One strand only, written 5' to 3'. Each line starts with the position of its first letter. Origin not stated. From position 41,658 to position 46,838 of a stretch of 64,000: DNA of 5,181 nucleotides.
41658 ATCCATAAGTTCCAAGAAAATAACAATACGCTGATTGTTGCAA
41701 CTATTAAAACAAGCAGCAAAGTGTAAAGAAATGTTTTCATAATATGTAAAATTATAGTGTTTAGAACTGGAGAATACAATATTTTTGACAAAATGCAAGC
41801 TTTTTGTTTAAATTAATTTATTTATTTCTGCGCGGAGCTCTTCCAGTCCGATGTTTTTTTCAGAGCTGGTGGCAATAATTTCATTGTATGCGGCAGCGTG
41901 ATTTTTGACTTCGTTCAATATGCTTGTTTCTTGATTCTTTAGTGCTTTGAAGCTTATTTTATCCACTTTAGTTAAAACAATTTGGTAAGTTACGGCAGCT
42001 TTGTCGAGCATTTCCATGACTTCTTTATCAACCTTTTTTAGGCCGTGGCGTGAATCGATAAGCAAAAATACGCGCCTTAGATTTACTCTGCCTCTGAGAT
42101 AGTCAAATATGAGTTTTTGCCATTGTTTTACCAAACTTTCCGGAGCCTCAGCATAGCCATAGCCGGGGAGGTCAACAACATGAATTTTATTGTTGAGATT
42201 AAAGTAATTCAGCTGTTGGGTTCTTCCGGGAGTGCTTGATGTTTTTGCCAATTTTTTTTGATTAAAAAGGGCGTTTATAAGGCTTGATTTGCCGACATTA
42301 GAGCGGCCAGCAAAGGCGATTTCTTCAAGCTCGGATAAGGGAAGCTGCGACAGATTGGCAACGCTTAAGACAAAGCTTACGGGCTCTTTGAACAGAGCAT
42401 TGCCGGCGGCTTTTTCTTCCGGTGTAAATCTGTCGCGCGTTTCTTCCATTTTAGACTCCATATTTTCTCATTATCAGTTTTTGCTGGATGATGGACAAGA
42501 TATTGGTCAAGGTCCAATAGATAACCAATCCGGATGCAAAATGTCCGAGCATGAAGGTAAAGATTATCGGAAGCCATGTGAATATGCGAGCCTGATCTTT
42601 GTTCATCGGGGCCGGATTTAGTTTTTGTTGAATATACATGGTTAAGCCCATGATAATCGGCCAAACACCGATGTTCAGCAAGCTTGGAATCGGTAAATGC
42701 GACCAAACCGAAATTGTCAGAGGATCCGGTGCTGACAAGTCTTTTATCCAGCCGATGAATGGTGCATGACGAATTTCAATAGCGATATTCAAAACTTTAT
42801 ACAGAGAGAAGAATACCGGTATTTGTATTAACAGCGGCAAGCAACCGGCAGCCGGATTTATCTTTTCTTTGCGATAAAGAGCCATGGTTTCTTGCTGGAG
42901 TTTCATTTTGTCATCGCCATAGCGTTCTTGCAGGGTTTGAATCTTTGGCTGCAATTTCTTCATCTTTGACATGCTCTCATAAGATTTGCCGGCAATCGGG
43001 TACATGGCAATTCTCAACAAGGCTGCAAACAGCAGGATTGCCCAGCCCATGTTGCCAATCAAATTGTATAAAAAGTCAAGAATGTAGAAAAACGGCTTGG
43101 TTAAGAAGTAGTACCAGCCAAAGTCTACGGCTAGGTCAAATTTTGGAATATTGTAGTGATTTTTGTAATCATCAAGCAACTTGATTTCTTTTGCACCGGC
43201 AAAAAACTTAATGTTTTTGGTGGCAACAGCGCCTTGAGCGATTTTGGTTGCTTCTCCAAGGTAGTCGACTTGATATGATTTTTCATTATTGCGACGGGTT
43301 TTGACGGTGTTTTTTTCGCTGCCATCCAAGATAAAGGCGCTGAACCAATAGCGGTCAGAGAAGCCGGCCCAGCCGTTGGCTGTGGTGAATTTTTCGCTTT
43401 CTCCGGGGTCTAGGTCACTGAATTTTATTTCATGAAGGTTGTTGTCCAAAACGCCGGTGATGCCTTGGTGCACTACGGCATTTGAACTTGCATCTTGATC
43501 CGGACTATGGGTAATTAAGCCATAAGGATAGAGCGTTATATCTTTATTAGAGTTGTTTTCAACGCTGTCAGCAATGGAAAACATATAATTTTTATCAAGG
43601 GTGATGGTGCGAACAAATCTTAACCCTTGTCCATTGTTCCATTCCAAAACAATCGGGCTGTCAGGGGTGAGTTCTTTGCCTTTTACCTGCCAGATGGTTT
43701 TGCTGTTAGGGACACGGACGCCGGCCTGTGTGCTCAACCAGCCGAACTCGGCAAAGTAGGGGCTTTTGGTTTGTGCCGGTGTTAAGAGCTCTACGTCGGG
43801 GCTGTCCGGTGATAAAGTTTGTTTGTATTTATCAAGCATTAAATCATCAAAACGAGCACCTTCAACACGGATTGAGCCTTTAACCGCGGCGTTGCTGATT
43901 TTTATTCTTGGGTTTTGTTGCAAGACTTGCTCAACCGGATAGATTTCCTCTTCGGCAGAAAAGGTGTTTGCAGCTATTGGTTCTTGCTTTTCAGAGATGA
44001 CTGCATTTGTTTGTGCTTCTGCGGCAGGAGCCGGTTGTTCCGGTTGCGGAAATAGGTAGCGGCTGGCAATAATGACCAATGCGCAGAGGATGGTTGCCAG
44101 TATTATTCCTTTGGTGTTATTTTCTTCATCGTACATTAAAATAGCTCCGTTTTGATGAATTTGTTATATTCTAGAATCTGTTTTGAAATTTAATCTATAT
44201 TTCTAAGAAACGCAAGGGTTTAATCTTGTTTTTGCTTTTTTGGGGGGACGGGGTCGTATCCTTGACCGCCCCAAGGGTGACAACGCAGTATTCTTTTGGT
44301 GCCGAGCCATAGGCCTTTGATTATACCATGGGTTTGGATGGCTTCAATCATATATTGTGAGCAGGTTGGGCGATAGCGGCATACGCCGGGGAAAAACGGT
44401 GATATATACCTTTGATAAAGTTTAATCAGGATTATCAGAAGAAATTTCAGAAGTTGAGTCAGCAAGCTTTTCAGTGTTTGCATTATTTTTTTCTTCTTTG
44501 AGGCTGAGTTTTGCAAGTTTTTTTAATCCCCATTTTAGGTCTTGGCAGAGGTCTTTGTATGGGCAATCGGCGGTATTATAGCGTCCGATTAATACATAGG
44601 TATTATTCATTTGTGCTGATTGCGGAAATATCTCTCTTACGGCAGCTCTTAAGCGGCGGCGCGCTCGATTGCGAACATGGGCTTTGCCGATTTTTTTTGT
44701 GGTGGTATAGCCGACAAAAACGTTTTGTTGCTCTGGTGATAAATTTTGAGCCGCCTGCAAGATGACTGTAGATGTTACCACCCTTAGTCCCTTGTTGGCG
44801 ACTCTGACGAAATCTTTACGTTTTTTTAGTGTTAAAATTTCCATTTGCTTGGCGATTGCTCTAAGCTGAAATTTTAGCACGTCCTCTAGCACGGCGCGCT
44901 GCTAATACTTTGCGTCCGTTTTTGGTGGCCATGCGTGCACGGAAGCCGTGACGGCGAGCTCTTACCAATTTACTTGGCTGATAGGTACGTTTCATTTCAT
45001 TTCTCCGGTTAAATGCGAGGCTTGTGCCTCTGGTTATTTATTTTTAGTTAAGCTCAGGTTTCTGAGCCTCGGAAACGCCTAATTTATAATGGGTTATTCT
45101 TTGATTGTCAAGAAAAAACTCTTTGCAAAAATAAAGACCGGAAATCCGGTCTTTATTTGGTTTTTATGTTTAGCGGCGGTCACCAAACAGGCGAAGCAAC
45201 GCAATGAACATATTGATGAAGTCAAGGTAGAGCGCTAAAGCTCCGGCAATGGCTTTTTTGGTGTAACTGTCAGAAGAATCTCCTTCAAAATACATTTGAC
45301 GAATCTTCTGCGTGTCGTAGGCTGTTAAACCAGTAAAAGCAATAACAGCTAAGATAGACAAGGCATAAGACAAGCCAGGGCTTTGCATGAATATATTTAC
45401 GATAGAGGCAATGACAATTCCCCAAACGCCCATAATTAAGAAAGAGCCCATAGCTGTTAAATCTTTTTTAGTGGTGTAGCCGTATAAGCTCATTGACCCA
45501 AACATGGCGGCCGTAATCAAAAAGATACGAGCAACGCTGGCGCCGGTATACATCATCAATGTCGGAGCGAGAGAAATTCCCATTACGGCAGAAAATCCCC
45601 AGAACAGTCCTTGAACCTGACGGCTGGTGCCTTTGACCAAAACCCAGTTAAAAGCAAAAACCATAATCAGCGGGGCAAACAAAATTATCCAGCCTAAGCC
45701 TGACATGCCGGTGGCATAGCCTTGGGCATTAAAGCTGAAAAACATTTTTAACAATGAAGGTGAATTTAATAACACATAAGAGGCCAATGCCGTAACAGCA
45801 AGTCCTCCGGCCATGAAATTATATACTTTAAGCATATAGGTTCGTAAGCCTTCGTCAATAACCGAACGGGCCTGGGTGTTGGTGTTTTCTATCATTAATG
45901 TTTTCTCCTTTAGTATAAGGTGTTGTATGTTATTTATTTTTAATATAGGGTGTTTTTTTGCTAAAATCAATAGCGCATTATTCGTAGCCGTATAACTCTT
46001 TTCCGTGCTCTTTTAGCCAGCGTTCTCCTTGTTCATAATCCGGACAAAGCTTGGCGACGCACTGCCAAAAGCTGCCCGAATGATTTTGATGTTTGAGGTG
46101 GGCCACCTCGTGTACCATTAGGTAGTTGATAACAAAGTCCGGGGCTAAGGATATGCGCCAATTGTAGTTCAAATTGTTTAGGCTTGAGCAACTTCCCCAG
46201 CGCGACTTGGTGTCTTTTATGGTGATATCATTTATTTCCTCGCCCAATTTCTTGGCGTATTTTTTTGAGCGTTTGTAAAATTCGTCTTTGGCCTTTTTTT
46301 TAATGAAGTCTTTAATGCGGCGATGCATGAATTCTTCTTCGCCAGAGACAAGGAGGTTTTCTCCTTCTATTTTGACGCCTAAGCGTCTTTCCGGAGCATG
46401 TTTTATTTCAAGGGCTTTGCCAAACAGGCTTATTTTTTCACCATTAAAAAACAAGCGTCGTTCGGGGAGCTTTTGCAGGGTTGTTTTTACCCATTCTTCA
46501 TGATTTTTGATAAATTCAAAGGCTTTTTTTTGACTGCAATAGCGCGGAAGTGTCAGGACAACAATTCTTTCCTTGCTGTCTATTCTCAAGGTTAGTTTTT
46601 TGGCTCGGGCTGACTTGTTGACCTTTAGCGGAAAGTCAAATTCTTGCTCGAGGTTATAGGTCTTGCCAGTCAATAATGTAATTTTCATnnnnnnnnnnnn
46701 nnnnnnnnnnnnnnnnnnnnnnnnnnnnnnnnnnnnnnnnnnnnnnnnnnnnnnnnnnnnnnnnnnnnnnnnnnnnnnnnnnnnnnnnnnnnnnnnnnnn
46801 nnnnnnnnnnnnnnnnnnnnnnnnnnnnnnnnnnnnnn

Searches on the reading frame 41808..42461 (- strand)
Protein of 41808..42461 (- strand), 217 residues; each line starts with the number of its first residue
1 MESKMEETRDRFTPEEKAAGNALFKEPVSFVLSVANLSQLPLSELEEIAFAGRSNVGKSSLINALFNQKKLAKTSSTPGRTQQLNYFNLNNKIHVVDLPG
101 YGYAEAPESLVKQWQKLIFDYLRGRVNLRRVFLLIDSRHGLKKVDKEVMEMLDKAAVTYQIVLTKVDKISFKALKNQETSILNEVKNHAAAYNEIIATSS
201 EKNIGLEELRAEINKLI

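Call 68: search_protein_families(library=pfam, max_evalue=0.00001, proteins=[window:41808-42461:-])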
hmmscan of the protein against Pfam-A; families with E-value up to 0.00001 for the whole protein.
window:41808-42461:- (217 aa): 4 families
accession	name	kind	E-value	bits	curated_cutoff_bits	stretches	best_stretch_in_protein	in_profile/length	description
PF01926.29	MMR_HSR1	-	3.2e-22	79.2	21.9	1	47-165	1-113/113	50S ribosome-binding GTPase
PF03193.22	RsgA_GTPase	-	2.1e-09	37.8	30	0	46-101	107-168/174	RsgA GTPase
PF02421.24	FeoB_N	-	2e-08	34.4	27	1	47-212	2-155/156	Ferrous iron transport protein B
PF00009.33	GTP_EFTU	-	4.2e-07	30.2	26.5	0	131-215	96-184/188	Elongation factor Tu GTP binding domain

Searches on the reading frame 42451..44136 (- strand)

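Call 68: search_protein_families(library=pfam, max_evalue=0.00001, proteins=[window:42451-44136:-])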
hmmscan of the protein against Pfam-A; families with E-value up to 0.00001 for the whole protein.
window:42451-44136:- (561 aa): 2 families
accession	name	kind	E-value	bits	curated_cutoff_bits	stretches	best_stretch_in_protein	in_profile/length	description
PF14849.12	YidC_periplas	-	1.1e-76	258.9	24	1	77-351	1-282/283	YidC periplasmic domain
PF02096.25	60KD_IMP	-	1.6e-59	200.9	35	1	363-557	1-163/163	60Kd inner membrane protein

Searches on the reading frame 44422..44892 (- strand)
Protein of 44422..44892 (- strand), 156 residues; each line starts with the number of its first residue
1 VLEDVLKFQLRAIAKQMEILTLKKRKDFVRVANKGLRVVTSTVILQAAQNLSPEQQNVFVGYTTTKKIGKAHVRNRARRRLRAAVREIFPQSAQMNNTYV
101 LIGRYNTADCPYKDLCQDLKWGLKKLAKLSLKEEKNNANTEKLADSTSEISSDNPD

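Call 68: search_protein_families(library=pfam, max_evalue=0.00001, proteins=[window:44422-44892:-])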
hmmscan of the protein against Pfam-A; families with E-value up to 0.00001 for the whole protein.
window:44422-44892:- (156 aa): 1 family
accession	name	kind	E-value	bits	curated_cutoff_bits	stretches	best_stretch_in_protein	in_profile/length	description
PF00825.24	Ribonuclease_P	-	6.8e-20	71.6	22.3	1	21-126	6-108/109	Ribonuclease P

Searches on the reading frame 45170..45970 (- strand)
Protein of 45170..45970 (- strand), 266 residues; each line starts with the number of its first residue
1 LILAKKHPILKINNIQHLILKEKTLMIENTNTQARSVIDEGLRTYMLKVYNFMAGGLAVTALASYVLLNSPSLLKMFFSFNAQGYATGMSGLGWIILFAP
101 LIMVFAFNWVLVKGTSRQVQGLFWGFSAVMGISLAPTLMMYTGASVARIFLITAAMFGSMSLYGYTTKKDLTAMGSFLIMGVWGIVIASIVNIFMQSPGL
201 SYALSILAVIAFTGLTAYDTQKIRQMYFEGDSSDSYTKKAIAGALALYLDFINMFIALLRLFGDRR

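Call 68: search_protein_families(library=pfam, max_evalue=0.00001, proteins=[window:45170-45970:-])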
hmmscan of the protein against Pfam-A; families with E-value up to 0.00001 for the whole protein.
window:45170-45970:- (266 aa): 1 family
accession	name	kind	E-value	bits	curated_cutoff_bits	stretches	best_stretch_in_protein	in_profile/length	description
PF01027.25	Bax1-I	-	1.3e-61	208.4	34.1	1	43-262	1-207/207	Inhibitor of apoptosis-promoting Bax1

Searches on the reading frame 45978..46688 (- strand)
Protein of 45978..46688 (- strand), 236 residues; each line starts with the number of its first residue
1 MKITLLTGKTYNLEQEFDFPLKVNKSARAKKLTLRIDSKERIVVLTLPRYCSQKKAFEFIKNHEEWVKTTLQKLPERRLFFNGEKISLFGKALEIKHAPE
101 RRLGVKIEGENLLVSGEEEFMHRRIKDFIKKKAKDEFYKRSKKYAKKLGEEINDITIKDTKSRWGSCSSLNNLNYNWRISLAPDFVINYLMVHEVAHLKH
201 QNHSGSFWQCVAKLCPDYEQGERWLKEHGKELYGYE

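Call 69: search_protein_families(library=pfam, max_evalue=0.00001, proteins=[window:45978-46688:-])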
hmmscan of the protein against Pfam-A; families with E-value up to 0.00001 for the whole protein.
window:45978-46688:- (236 aa): 1 family
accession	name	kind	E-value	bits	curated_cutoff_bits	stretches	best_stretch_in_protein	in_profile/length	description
PF01863.23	YgjP-like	-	7.4e-54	183.3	26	1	30-228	1-207/207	YgjP-like, metallopeptidase domain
